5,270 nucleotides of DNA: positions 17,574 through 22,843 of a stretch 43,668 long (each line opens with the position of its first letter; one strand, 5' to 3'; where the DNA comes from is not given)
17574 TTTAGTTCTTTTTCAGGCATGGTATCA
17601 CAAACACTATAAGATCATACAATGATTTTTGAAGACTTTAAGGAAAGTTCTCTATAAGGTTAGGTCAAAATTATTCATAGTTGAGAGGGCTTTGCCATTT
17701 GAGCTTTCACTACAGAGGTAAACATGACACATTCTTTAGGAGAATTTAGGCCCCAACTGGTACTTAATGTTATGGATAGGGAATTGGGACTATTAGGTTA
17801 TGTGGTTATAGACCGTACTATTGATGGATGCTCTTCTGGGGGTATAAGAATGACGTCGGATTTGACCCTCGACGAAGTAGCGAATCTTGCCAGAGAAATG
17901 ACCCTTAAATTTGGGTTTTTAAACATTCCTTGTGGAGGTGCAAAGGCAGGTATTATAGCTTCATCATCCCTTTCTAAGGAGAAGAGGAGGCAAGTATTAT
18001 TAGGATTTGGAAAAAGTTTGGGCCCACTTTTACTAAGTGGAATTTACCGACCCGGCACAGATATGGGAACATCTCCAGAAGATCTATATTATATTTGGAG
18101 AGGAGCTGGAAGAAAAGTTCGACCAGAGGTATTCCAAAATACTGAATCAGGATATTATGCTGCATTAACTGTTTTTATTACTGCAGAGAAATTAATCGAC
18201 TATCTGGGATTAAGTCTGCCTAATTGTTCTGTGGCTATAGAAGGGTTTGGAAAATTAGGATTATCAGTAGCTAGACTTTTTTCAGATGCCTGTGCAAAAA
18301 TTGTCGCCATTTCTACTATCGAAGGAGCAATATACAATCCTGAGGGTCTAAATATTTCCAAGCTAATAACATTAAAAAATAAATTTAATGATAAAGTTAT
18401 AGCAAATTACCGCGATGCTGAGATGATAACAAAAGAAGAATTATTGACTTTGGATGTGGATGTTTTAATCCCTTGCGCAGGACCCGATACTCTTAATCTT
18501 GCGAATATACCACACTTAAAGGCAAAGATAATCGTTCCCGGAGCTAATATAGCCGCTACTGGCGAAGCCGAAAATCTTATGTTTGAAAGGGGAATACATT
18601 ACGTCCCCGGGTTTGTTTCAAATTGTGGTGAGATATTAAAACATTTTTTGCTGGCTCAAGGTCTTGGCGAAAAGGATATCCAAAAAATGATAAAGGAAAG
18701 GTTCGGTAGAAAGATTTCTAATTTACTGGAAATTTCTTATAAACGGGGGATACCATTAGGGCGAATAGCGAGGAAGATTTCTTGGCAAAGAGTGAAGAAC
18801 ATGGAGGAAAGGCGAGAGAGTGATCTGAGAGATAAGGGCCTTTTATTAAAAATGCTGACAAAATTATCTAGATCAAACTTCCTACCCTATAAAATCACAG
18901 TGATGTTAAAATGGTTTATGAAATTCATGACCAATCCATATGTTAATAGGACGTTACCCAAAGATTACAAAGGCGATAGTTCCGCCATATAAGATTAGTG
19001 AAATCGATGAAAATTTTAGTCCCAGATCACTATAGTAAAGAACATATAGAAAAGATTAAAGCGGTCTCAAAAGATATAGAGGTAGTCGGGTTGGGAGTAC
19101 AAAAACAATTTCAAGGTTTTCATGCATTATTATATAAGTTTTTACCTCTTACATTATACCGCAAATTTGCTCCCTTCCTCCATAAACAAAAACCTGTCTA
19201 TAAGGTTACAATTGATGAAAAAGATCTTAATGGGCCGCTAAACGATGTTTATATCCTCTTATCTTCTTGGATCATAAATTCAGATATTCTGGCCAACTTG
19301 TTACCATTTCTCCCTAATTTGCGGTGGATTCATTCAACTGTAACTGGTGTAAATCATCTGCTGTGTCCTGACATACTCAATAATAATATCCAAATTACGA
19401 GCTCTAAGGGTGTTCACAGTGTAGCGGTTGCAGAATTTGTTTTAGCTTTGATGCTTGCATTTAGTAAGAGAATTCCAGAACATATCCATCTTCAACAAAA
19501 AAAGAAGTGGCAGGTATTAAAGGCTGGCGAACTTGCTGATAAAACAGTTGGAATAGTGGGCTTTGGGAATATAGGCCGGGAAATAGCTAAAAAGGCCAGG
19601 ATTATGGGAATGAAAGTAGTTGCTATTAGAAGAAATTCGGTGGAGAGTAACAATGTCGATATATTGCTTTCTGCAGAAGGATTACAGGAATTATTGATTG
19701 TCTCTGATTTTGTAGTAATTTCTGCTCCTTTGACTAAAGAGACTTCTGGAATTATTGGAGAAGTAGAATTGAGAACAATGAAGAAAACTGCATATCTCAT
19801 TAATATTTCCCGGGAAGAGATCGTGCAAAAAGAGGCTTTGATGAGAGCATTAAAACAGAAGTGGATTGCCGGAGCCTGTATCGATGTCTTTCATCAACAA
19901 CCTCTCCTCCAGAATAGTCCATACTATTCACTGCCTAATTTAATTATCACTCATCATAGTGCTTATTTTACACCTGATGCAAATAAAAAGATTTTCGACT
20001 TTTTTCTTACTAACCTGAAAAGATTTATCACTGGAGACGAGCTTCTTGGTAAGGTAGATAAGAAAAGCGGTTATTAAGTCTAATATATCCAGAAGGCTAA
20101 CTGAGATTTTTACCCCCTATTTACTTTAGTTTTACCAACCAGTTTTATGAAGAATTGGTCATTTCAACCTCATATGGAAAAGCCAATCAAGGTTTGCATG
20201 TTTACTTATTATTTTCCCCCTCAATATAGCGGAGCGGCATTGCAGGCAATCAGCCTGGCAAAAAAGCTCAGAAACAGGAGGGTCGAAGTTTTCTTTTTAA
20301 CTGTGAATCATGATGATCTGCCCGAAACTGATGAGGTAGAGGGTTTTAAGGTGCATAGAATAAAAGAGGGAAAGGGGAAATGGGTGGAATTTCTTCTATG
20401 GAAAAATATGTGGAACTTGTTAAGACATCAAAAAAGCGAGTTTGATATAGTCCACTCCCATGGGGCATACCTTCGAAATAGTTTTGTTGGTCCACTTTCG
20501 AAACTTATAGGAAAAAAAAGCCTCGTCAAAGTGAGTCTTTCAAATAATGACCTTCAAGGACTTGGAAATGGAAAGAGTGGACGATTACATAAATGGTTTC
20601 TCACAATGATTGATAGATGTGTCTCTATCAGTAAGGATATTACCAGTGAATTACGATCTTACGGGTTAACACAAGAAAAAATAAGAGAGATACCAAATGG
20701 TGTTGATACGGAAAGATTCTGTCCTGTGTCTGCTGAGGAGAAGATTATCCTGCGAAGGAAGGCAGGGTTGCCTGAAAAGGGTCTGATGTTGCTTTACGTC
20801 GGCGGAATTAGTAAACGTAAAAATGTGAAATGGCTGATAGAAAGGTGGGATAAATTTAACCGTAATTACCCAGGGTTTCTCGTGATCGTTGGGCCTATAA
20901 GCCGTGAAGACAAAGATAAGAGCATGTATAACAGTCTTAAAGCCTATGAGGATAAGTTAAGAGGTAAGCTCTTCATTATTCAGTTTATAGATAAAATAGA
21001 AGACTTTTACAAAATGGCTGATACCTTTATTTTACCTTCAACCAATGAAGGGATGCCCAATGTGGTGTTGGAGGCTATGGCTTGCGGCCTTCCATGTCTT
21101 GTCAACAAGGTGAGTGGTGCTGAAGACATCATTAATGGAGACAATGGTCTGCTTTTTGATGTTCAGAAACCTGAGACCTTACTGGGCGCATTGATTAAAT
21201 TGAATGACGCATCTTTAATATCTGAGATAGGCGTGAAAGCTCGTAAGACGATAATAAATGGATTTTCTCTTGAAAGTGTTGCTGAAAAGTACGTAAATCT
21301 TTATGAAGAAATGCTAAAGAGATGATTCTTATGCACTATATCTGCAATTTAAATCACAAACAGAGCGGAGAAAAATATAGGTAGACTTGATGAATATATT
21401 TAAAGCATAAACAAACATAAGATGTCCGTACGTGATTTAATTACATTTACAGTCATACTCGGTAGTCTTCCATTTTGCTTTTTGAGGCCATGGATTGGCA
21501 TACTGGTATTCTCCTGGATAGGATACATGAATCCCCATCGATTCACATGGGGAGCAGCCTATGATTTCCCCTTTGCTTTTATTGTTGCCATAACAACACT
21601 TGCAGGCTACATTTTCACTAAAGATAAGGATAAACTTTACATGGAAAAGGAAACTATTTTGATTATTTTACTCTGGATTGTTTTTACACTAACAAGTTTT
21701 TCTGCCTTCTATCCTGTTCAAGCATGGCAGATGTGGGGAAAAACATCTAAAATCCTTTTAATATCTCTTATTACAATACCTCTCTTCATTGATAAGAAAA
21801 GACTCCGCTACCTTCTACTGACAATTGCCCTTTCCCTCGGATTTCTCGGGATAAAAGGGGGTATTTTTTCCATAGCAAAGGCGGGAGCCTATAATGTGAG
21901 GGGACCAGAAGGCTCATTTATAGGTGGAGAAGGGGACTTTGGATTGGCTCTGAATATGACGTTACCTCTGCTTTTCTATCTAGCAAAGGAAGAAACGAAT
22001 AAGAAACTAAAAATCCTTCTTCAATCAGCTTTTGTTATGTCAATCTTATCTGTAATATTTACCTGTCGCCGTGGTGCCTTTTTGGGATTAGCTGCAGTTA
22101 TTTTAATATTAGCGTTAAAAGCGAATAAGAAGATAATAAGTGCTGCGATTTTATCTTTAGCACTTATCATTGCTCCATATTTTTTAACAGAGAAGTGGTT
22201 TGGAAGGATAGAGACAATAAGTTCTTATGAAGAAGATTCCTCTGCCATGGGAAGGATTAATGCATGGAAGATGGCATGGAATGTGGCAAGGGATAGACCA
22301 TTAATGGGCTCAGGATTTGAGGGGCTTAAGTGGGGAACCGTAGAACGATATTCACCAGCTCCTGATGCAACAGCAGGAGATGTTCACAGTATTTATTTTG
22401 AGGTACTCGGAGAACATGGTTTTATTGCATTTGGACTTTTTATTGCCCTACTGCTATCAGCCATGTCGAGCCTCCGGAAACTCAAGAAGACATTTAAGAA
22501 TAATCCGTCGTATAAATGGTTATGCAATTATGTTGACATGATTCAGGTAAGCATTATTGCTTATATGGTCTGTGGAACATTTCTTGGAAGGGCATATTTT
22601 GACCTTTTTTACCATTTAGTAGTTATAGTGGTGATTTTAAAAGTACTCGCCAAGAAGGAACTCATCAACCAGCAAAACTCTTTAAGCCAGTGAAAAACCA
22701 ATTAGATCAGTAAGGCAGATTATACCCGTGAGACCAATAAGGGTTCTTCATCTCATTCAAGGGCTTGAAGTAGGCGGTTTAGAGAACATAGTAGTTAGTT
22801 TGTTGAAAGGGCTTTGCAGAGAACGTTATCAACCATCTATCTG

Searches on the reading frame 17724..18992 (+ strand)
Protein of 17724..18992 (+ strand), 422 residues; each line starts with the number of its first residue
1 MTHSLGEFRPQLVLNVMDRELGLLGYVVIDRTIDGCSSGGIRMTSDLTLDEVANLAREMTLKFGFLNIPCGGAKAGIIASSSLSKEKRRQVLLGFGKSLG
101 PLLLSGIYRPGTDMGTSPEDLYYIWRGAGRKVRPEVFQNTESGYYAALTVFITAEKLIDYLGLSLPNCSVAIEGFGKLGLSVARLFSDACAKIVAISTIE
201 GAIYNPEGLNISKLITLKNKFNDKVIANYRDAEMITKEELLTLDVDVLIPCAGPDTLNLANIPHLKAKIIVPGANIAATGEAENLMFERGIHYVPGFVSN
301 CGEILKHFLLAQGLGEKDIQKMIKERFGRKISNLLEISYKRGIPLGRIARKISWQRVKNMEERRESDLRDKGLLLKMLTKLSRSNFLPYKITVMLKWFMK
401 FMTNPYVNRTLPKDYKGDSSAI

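Call 8: search_protein_families(library=ncbifam, max_evalue=1e-10, proteins=[window:17724-18992:+])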
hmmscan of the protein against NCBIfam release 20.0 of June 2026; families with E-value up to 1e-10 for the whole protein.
window:17724-18992:+ (422 aa): 6 families
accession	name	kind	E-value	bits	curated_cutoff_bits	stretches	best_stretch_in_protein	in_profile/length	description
NF041398.1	GluDhGdhB_Halo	equivalog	2.4e-44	151.9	620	1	25-304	53-340/410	glutamate dehydrogenase GdhB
NF040817.1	GdhA_Arch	equivalog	4.4e-42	144.7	750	1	149-305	194-349/419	glutamate dehydrogenase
NF035922.1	Trp_DH_ScyB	equivalog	2.8e-23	82.5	600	1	13-361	14-343/346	tryptophan dehydrogenase ScyB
NF006929.0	PRK09414.1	equivalog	2.9e-18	66.1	536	1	150-304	216-374/445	NADP-specific glutamate dehydrogenase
NF010633.0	PRK14030.1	subfamily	9.3e-18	64.5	743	1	24-304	74-374/445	glutamate dehydrogenase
NF010634.0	PRK14031.1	equivalog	2.9e-11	42.5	822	0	156-304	217-373/444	NADP-specific glutamate dehydrogenase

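Call 15: search_protein_families(library=pfam, max_evalue=0.001, proteins=[window:17724-18992:+])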
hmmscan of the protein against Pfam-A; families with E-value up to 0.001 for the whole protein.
window:17724-18992:+ (422 aa): 2 families
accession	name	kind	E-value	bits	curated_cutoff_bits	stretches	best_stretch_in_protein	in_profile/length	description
PF00208.27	ELFV_dehydrog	-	1.8e-36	126.5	23.4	1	147-305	11-175/241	Glutamate/Leucine/Phenylalanine/Valine dehydrogenase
PF02812.23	ELFV_dehydrog_N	-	6.9e-15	55.3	25.3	1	24-125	22-124/129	Glu/Leu/Phe/Val dehydrogenase, dimerisation domain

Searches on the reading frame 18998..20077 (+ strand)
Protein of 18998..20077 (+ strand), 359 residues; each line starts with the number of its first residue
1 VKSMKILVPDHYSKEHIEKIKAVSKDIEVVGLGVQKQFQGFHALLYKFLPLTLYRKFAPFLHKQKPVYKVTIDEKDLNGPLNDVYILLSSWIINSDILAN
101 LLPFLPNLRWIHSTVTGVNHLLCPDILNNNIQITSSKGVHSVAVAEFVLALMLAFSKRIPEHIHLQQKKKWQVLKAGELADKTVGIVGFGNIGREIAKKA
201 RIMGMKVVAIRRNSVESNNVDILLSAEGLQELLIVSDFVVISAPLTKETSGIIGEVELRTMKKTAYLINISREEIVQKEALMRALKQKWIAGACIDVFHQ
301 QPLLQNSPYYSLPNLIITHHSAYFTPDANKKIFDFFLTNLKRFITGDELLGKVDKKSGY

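Call 8: search_protein_families(library=ncbifam, max_evalue=1e-10, proteins=[window:18998-20077:+])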
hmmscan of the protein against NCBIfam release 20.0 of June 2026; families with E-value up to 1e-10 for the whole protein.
window:18998-20077:+ (359 aa): 21 families
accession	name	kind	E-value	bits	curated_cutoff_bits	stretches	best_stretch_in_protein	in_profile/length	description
NF041369.1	Dhydh_Halo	equivalog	4.2e-59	200.3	400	1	107-353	55-304/305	D-2-hydroxyacid dehydrogenase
NF009714.1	PRK13243.1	equivalog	2.7e-48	165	455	1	93-348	53-317/332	glyoxylate reductase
NF005069.0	PRK06487.1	equivalog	1.6e-43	148.9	448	1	97-347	59-314/320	2-hydroxyacid dehydrogenase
TIGR01327.1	PGDH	equivalog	9.6e-41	140.1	454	1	100-332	55-289/525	phosphoglycerate dehydrogenase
NF005027.0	PRK06436.1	equivalog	7.2e-40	137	261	1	109-347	51-283/303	2-hydroxyacid dehydrogenase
NF006263.0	PRK08410.1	equivalog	5.6e-39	134.4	389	1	67-346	27-309/311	D-2-hydroxyacid dehydrogenase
NF005387.0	PRK06932.1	equivalog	7.9e-35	120.3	492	1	81-345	42-311/314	2-hydroxyacid dehydrogenase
NF008759.0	PRK11790.1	equivalog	1.1e-34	119.8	404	1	141-345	110-318/410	phosphoglycerate dehydrogenase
NF011938.0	PRK15409.1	equivalog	8.9e-33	113.7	492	1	45-340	7-305/324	glyoxylate/hydroxypyruvate reductase GhrB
NF005750.0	PRK07574.1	equivalog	1.2e-32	113.4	329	1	60-346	63-359/386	NAD-dependent formate dehydrogenase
NF012013.0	PRK15469.1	equivalog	1.7e-28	99.5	403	1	124-359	78-312/312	glyoxylate/hydroxypyruvate reductase GhrA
NF000492.1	vanH_gen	exception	1.4e-27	96.6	540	1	110-329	69-296/312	D-lactate dehydrogenase VanH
NF000371.1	vanH_Agroup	exception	2.4e-23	82.9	700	1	108-334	72-306/322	VanH-A/VanH-Pt family D-lactate dehydrogenase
NF000004.1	vanH-D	exception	7.6e-21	74.6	550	1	141-325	105-298/323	D-lactate dehydrogenase VanH-D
NF001309.0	PRK00257.1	equivalog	1.8e-20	73.2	434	1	108-329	59-263/379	4-phosphoerythronate dehydrogenase PdxB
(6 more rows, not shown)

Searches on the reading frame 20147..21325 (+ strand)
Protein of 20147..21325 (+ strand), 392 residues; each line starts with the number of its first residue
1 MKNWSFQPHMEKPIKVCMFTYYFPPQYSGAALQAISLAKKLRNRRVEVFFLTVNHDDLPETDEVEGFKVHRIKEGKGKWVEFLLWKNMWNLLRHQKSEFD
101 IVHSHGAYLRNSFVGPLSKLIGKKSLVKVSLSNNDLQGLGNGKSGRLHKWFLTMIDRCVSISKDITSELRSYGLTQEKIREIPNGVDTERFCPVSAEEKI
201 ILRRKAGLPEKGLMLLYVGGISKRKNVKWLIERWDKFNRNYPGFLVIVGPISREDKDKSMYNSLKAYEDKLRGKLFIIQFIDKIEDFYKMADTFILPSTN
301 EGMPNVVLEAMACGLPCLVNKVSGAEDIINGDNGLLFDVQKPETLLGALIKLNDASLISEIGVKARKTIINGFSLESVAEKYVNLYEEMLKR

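Call 8: search_protein_families(library=ncbifam, max_evalue=1e-10, proteins=[window:20147-21325:+])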
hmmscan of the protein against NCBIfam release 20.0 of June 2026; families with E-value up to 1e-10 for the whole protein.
window:20147-21325:+ (392 aa): 22 families
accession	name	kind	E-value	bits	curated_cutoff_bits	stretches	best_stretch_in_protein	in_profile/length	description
TIGR03088.1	stp2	hypoth_equivalog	3.3e-33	115.3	409.05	1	67-390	54-374/374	TIGR03088 family PEP-CTERM/XrtA system glycosyltransferase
TIGR02149.1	glgA_Coryne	subfamily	5.1e-28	98.3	302.4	1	14-389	1-390/391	glycogen synthase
TIGR03999.1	thiol_BshA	equivalog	1.2e-27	96.8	273.7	1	26-390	10-374/375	N-acetyl-alpha-D-glucosaminyl L-malate synthase BshA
TIGR04047.1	MSMEG_0565_glyc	hypoth_equivalog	2e-26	93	259.85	1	16-387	2-372/373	MSMEG_0565 family glycosyltransferase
NF047684.1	TeichurnBiosyTuaC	equivalog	2.1e-23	82.9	550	1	150-390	160-390/391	teichuronic acid biosynthesis protein TuaC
NF053787.1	GlcN_PG_synth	equivalog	5.9e-21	74.7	480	1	154-390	143-360/361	N-acetylglucosaminyl phosphatidylglycerol synthase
TIGR04157.1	glyco_rSAM_CFB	subfamily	1e-19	70.9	400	1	148-386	163-406/406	TIGR04157 family glycosyltransferase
TIGR03449.1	mycothiol_MshA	equivalog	4.7e-18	65.3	462.5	1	92-390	96-404/406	D-inositol-3-phosphate glycosyltransferase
NF038229.1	Glyco4_Geo_Pelo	equivalog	5e-18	65.2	400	1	175-390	131-337/338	GPMC system family 4 glycosyltransferase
NF041010.1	glycosy_Agl16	equivalog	3.5e-17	62.3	575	1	15-389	2-351/352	glycosylation protein Agl16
NF041876.1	EPS_EpsE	equivalog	1.3e-16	60.9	400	1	162-380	173-387/389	exopolysaccharide biosynthesis GT4 family glycosyltransferase EpsE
TIGR04063.1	stp3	hypoth_equivalog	2.3e-16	59.7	442.05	1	150-390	153-396/397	TIGR04063 family PEP-CTERM/XrtA system glycosyltransferase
NF049988.1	MGlcDAGSynMgs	equivalog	2.8e-16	59.9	400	1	181-391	180-389/398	alpha-monoglucosyldiacylglycerol synthase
NF046085.1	XrtY_assoc_Gly1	equivalog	5.5e-16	58.4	400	1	39-390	32-385/387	XrtY-associated glycosyltransferase XYAG1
NF007640.0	PRK10307.1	subfamily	3.3e-15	55.9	276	1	147-382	164-400/411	WcaI family glycosyltransferase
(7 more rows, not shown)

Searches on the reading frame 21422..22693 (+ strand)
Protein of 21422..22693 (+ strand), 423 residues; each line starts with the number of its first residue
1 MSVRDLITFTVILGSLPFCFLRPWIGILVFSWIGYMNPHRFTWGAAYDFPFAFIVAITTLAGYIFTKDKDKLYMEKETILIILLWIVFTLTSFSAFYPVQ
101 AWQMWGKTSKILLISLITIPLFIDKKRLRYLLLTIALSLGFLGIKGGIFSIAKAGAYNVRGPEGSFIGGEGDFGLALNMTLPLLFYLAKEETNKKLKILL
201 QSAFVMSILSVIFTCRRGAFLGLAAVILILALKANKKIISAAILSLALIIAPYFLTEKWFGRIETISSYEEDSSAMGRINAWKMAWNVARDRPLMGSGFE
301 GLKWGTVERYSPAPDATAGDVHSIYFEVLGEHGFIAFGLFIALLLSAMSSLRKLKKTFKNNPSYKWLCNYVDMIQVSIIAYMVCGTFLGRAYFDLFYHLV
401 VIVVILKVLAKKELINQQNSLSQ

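Call 9: search_protein_families(library=ncbifam, max_evalue=1e-10, proteins=[window:21422-22693:+])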
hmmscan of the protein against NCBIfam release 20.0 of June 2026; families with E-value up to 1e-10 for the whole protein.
window:21422-22693:+ (423 aa): 1 family
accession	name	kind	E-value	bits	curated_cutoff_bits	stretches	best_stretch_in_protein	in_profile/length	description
TIGR03097.1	PEP_O_lig_1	hypoth_equivalog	1.1e-137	459.2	188.1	1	4-408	1-405/408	putative O-glycosylation ligase, exosortase A system-associated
